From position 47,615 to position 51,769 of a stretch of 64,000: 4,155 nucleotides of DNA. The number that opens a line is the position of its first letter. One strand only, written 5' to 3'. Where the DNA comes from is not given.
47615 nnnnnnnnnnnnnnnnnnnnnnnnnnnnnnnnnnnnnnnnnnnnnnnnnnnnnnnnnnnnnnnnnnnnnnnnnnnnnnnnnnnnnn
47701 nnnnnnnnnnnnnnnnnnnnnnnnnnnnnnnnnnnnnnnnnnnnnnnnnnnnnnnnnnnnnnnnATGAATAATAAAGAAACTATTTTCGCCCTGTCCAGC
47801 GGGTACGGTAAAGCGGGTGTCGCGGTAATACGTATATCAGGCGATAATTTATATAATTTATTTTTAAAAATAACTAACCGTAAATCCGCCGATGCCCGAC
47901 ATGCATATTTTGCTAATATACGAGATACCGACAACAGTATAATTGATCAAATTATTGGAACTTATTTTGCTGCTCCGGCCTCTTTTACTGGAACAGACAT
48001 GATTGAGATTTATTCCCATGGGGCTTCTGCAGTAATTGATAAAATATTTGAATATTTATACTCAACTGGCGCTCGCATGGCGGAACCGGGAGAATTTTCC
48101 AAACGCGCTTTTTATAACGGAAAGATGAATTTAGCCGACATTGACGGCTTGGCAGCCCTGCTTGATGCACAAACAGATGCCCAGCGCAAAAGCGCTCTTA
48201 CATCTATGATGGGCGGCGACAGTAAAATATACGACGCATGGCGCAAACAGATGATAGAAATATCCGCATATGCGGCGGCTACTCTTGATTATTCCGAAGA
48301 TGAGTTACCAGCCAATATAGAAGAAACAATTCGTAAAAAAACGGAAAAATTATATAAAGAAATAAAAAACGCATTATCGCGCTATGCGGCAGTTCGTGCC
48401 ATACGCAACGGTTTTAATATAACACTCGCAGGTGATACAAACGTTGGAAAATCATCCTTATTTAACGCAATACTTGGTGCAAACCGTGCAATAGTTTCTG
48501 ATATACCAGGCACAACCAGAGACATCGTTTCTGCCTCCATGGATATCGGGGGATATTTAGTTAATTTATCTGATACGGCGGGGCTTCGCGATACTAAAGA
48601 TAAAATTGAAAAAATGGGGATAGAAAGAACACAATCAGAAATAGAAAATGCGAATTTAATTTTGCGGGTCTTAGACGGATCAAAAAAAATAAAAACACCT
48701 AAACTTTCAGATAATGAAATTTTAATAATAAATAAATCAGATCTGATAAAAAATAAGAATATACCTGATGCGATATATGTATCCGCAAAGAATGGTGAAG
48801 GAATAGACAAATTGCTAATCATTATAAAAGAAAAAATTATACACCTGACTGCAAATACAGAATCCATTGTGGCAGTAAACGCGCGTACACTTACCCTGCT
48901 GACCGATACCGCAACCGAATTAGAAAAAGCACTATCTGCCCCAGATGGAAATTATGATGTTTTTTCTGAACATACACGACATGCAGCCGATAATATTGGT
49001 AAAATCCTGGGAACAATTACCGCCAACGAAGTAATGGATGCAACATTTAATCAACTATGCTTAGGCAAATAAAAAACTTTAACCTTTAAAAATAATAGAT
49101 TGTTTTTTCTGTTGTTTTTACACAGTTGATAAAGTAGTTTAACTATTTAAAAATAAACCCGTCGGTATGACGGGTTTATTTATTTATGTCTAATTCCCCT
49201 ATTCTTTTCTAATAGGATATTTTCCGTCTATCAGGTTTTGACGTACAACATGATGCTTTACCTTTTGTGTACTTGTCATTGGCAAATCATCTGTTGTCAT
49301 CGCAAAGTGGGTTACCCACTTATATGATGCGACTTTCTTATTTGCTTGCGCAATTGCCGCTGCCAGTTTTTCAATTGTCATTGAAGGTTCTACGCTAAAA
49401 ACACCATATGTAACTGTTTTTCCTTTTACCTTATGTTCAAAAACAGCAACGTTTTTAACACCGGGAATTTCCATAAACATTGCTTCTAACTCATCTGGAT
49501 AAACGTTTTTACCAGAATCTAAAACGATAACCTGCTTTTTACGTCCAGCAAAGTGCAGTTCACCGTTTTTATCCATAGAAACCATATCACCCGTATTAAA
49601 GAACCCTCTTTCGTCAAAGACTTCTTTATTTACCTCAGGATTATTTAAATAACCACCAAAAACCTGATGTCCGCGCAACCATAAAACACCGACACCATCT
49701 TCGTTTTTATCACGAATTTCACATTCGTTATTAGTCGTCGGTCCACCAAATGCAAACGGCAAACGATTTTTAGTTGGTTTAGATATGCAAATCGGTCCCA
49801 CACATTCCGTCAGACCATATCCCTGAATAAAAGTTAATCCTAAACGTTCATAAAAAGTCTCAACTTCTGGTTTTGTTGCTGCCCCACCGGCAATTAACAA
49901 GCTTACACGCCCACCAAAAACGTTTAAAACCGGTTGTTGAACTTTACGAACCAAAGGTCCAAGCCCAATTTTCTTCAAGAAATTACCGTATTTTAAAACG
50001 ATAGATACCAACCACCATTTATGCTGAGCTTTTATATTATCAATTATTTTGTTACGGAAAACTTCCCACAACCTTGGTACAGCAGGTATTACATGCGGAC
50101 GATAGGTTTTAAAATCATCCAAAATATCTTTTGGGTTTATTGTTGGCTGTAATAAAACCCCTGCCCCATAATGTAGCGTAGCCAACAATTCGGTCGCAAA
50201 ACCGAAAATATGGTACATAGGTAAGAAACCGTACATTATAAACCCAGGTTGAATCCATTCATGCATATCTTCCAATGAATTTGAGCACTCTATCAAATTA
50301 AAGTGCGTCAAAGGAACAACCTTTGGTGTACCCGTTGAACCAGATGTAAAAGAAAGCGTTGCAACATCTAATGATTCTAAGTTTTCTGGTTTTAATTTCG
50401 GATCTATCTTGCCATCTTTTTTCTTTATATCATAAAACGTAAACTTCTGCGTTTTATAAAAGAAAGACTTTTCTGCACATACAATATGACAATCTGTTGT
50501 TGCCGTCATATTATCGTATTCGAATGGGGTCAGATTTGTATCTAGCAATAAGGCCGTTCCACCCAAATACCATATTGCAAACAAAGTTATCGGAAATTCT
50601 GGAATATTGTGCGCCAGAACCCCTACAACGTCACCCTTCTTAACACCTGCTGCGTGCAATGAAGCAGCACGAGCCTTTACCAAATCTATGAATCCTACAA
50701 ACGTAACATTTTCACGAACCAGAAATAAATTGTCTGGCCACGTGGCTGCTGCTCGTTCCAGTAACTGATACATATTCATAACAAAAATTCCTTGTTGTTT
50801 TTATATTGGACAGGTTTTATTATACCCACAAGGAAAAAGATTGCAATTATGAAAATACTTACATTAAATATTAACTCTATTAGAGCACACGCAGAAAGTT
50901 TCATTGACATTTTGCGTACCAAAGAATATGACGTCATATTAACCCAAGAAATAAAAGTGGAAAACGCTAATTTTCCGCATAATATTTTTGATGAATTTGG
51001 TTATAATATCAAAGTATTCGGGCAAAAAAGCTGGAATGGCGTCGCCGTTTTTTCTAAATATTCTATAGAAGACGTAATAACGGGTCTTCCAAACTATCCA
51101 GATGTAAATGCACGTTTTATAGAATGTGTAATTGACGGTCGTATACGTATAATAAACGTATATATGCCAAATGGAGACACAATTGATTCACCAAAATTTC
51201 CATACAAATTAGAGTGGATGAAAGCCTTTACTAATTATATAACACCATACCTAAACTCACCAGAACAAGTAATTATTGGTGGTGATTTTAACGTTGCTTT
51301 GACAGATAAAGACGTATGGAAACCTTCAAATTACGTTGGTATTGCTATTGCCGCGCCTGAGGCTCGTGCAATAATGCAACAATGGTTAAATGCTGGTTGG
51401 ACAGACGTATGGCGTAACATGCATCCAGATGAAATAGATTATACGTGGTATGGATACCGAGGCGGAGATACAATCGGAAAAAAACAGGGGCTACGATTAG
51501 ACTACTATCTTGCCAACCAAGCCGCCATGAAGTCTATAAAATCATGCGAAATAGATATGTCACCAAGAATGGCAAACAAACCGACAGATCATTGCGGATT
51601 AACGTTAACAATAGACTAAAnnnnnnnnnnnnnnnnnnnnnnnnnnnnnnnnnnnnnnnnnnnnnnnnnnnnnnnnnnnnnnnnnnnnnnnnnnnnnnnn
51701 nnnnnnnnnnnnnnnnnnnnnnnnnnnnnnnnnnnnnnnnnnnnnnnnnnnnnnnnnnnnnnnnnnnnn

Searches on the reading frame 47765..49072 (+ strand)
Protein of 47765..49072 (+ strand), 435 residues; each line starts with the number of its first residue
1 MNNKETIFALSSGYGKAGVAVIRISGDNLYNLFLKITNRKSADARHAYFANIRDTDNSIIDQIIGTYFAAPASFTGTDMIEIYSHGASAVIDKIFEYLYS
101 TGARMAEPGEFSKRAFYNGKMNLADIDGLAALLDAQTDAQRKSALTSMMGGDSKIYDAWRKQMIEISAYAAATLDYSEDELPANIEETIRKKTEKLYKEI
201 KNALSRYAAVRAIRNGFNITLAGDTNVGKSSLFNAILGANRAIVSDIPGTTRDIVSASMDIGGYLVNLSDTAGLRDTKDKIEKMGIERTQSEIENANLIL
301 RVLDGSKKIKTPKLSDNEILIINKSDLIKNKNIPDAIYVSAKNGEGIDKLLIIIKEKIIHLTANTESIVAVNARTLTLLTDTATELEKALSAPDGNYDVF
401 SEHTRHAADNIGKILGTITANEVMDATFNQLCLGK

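Call 13: search_protein_families(library=pfam, proteins=[window:47765-49072:+], max_evalue=0.0001)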
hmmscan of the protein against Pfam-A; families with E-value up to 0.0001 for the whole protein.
window:47765-49072:+ (435 aa): 4 families
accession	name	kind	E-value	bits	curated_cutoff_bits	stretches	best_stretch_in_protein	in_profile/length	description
PF12631.12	MnmE_helical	-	6.7e-37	128.1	40.1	1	123-432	1-211/211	MnmE helical domain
PF10396.14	TrmE_N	-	1.9e-35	122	29.8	1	6-120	1-117/117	GTP-binding protein TrmE N-terminus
PF01926.29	MMR_HSR1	-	2.2e-23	83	21.9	1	219-322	2-99/113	50S ribosome-binding GTPase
PF02421.24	FeoB_N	-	5.3e-09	36.2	27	1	218-307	2-90/156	Ferrous iron transport protein B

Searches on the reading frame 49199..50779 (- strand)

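Call 13: search_protein_families(library=pfam, proteins=[window:49199-50779:-], max_evalue=0.0001)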
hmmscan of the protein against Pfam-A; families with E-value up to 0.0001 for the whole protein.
window:49199-50779:- (526 aa): 2 families
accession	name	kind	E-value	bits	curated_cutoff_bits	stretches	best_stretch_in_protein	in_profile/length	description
PF00501.34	AMP-binding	-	5.1e-62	210.3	29.9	1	7-378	1-384/384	AMP-binding enzyme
PF13193.12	AMP-binding_C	-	2e-05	25.8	24.5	1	430-506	1-76/76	AMP-binding enzyme C-terminal domain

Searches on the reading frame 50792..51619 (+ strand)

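Call 14: search_protein_families(library=pfam, proteins=[window:50792-51619:+], max_evalue=0.0001)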
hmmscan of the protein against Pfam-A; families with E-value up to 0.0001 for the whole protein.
window:50792-51619:+ (275 aa): 1 family
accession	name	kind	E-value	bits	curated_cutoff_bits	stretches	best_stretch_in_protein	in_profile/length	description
PF03372.29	Exo_endo_phos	-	1.3e-20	74.5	24.5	1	23-267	1-225/225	Endonuclease/Exonuclease/phosphatase family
